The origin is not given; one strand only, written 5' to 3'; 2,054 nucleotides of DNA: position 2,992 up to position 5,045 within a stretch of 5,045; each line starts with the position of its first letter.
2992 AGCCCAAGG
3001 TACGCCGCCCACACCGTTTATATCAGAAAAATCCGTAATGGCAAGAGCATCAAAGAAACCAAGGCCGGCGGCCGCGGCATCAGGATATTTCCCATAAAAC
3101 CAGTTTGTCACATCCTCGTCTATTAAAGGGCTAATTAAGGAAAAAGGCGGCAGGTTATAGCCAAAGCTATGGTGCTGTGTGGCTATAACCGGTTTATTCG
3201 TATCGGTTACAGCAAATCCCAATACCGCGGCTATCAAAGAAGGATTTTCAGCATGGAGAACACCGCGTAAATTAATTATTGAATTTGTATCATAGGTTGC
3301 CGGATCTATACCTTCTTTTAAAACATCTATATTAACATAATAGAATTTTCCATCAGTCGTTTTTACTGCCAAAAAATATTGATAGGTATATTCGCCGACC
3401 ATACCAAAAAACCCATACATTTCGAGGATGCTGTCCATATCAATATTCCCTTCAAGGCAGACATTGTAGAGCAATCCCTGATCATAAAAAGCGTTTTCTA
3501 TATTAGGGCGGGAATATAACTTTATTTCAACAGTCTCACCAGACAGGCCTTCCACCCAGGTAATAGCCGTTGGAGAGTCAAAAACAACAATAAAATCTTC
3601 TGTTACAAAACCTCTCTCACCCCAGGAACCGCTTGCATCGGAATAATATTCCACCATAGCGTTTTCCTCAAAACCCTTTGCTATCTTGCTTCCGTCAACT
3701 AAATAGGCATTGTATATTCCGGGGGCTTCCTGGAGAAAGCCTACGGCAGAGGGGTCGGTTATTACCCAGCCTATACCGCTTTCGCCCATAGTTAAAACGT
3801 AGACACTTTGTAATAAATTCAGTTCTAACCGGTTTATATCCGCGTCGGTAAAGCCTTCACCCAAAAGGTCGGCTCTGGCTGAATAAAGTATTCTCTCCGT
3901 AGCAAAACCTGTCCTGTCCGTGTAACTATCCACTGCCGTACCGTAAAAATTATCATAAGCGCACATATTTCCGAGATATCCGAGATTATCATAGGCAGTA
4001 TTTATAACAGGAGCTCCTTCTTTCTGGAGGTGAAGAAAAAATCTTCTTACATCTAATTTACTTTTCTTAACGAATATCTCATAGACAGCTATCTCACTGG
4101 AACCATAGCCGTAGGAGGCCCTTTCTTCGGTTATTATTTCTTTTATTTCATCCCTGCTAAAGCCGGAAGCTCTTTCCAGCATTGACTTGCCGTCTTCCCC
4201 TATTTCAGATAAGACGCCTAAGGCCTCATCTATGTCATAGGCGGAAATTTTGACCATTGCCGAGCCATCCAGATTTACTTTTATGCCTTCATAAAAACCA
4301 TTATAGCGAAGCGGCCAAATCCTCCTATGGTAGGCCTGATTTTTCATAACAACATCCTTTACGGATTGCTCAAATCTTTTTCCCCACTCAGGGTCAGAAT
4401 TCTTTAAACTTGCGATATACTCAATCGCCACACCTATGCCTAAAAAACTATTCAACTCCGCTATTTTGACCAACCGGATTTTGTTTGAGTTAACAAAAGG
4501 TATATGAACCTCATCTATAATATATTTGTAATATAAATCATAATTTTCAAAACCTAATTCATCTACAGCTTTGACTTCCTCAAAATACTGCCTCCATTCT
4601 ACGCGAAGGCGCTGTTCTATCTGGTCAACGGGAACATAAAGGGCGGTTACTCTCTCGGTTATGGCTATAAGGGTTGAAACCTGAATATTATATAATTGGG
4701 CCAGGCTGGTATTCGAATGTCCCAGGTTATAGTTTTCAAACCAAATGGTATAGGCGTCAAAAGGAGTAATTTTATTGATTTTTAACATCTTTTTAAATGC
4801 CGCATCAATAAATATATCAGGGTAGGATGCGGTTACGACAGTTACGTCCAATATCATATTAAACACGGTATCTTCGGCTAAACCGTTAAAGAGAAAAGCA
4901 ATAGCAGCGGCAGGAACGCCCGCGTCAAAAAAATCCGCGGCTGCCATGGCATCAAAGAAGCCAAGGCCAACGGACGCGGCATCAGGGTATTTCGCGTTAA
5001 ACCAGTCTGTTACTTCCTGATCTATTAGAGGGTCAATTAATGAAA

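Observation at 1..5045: The entire window is one stop-free 1,681-codon minus-strand frame that the supplied ORF track does not list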

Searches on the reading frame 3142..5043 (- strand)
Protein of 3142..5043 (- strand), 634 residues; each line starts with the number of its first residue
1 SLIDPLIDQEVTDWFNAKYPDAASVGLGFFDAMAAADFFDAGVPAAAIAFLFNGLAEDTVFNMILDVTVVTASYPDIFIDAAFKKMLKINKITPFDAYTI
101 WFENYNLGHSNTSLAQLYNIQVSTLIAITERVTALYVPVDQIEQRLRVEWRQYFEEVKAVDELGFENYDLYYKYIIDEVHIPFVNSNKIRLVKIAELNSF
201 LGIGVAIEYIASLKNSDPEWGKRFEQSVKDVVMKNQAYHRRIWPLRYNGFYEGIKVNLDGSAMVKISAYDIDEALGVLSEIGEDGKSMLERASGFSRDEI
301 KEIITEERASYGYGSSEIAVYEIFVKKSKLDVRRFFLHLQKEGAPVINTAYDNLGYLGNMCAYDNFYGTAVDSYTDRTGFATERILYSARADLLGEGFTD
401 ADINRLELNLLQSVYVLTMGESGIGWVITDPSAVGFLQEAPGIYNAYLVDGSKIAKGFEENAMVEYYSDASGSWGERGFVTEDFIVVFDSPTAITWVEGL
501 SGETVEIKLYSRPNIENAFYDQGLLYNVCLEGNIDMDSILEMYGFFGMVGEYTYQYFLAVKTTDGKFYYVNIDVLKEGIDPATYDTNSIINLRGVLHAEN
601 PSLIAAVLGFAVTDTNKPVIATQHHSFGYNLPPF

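Call 48: predict_structure(alignment_id=A3)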
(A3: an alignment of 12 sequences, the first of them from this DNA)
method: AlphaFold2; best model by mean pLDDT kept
length: 634 residues; sequences in the alignment: 12
mean_pLDDT: 69.7   pTM: 0.44
mean pLDDT of the five models: 69.7, 69.3, 67.9, 61.1, 59.5
residues with pLDDT >= 90: 27; 70-90: 338; 50-70: 178; < 50: 91
segments of 3 or more residues with pLDDT < 50: 1-8, 70-79, 260-264, 310-312, 348-364, 486-492, 584-606, 626-634
pLDDT, mean of each block of 10 residues (from residue 1): 39 71 71 68 72 75 69 43 79 67 62 85 84 55 67 84 87 90 75 69 61 89 81 69 67 68 52 84 80 88 75 62 87 85 57 35 62 75 68 80 81 63 73 67 60 73 90 88 55 71 82 83 69 71 80 79 76 77 44 29 46 66 49 28
secondary structure, 60 per line:
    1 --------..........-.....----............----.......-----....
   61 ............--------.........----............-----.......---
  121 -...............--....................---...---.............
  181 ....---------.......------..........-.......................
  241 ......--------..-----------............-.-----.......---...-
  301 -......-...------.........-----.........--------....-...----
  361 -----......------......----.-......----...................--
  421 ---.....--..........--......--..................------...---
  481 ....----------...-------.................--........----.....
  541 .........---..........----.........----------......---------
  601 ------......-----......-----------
elements in order: H9-18 H20-24 H29-40 H45-51 H57-72 H81-89 H94-105 H111-117 H122-136 H139-158 H168-184 H194-200 H207-216 H218-246 H268-279 H288-293 E302-307 E318-326 E332-340 H349-352 E366-371 E378-383 H390-395 H400-418 E424-428 E434-440 E443-448 E454-459 H460-468 H481-484 E495-497 H505-521 H524-531 E539-549 E553-562 E567-575 H586-591 E607-612 E618-623

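Call 51: fold_search(model_id=the predicted structure, library=pdb)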
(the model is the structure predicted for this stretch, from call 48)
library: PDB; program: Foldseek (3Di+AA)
matches with E <= 10: 1378; with E <= 0.001: 0
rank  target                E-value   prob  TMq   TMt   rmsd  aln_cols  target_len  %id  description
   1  8p5g_B                6.2e-03  0.85  0.12  0.23  17.4       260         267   11  Kinase domain of wild type human ULK1 in complex with compound CCT241533 (released 2024-06-05)
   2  6jol                  6.8e-03  0.99  0.13  0.26  12.1       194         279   15  Crystal structure of PDGFRA in complex with imatinib by co-crystallization (released 2020-03-25)
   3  8p5j_B                1.0e-02  0.90  0.13  0.25  16.9       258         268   10  Kinase domain of mutant human ULK1 in complex with compound WZ4003 (released 2024-06-05)
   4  5amn                  1.1e-02  0.96  0.13  0.24  13.1       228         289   14  The Discovery of 2-Substituted Phenol Quinazolines as Potent and Selective RET Kinase Inhibitors (released 2016-02-17)
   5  4gg7                  1.7e-02  0.99  0.09  0.17   7.4        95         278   14  Crystal structure of cMET in complex with novel inhibitor (released 2012-10-03)
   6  8p5g_A                1.7e-02  0.93  0.11  0.23  12.0       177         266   12  Kinase domain of wild type human ULK1 in complex with compound CCT241533 (released 2024-06-05)
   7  8p5h_A                1.7e-02  0.92  0.12  0.23  12.0       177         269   12  Kinase domain of mutant human ULK1 in complex with compound CCT241533 (released 2024-06-05)
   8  1csn                  1.8e-02  0.97  0.11  0.21  10.4       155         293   16  BINARY COMPLEX OF CASEIN KINASE-1 WITH MGATP (released 1995-07-31)
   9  9krz_A                1.9e-02  0.99  0.10  0.20   9.3       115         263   15  Crystal structure Of MerTK kinase domain in complex with compound 11 (released 2025-10-08)
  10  6ya8_A                1.9e-02  0.91  0.11  0.17  12.0       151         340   18  Cdc7-Dbf4 bound to ADP-BeF3 (released 2020-05-27)
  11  6qas_A                1.9e-02  0.85  0.11  0.21  12.0       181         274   13  Crystal structure of ULK1 in complexed with PF-03814735 (released 2019-02-27)
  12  4qfr_A                1.9e-02  0.44  0.13  0.19  20.4       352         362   11  Structure of AMPK in complex with Cl-A769662 activator and STAUROSPORINE inhibitor (released 2014-08-06)
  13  8p5j_A                2.0e-02  0.82  0.13  0.25  16.8       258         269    9  Kinase domain of mutant human ULK1 in complex with compound WZ4003 (released 2024-06-05)
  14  2ivv                  2.1e-02  0.89  0.14  0.26  16.0       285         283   11  Crystal structure of phosphorylated RET tyrosine kinase domain complexed with the inhibitor PP1 (released 2006-08-14)
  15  5grn                  2.2e-02  0.93  0.13  0.24  11.8       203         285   13  Crystal structure of PDGFRA in Complex with WQ-C-159 (released 2017-08-16)
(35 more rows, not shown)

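Call 67: search_solved_structures(query=A3, max_evalue=10)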
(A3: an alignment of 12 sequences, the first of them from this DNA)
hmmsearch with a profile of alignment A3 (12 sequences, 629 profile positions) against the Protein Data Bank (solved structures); distinct sequences matched with E-value up to 10: 3.
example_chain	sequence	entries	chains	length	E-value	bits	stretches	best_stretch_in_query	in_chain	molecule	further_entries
6aks_A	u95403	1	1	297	0.89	11.1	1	370-436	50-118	VP1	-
6akt_A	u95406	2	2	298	0.89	11.1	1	370-436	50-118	VP1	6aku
6iij_A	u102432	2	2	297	0.96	11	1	370-436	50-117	VP1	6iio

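Call 90: fold_search(model_id=the predicted structure, library=viral)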
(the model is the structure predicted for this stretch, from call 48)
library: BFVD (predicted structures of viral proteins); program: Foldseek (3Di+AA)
matches with E <= 10: 438; with E <= 0.001: 0
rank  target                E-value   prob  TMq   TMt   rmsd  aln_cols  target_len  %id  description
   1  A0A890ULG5            4.4e-03  0.51  0.13  0.10  27.8       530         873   12  (no name in the UniProt tables at hand)
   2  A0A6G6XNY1            6.0e-03  0.99  0.12  0.23  10.1       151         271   15  (no name in the UniProt tables at hand)
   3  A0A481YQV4            6.3e-03  0.84  0.11  0.14  13.5       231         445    9  Protein kinase [Pithovirus LCDPAC02]
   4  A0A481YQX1            8.9e-03  0.92  0.13  0.29  14.8       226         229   11  Protein kinase [Iridovirus LCIVAC01]
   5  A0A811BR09            2.4e-02  0.95  0.13  0.18  10.1       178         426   11  DUF5898 domain-containing protein [Pandoravirus japonicus]
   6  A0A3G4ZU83            2.6e-02  0.87  0.10  0.19  10.4       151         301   13  Serine/threonine protein kinase [Barrevirus sp.]
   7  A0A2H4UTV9            3.2e-02  0.95  0.11  0.16  12.3       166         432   10  Serine/threonine protein kinase [Bodo saltans virus]
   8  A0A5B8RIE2            3.4e-02  0.90  0.12  0.17  11.0       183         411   14  non-specific serine/threonine protein kinase [Iridovirus Liz-CrIV]
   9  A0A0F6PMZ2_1          3.5e-02  0.97  0.13  0.07   9.7       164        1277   12  Replicase polyprotein 1ab [Bovine nidovirus TCH5]
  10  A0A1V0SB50            3.7e-02  0.90  0.11  0.15  10.3       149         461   17  Serine/threonine protein kinase [Catovirus CTV1]
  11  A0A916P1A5            4.3e-02  0.91  0.11  0.22   9.8       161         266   15  Ser/thr kinase (Cop-B1R) [Choristoneura biennis entomopoxvirus]
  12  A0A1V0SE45            5.2e-02  0.91  0.12  0.17  10.7       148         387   11  Serine/threonine protein kinase [Indivirus ILV1]
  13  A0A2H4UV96            5.5e-02  0.54  0.12  0.17  19.0       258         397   12  Serine/threonine-protein kinase [Bodo saltans virus]
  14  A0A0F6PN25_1          5.8e-02  0.91  0.14  0.10  10.1       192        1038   10  Pp1a [Bovine nidovirus TCH5]
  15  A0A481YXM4            5.8e-02  0.69  0.13  0.23  12.2       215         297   10  Protein kinase [Marseillevirus LCMAC201]
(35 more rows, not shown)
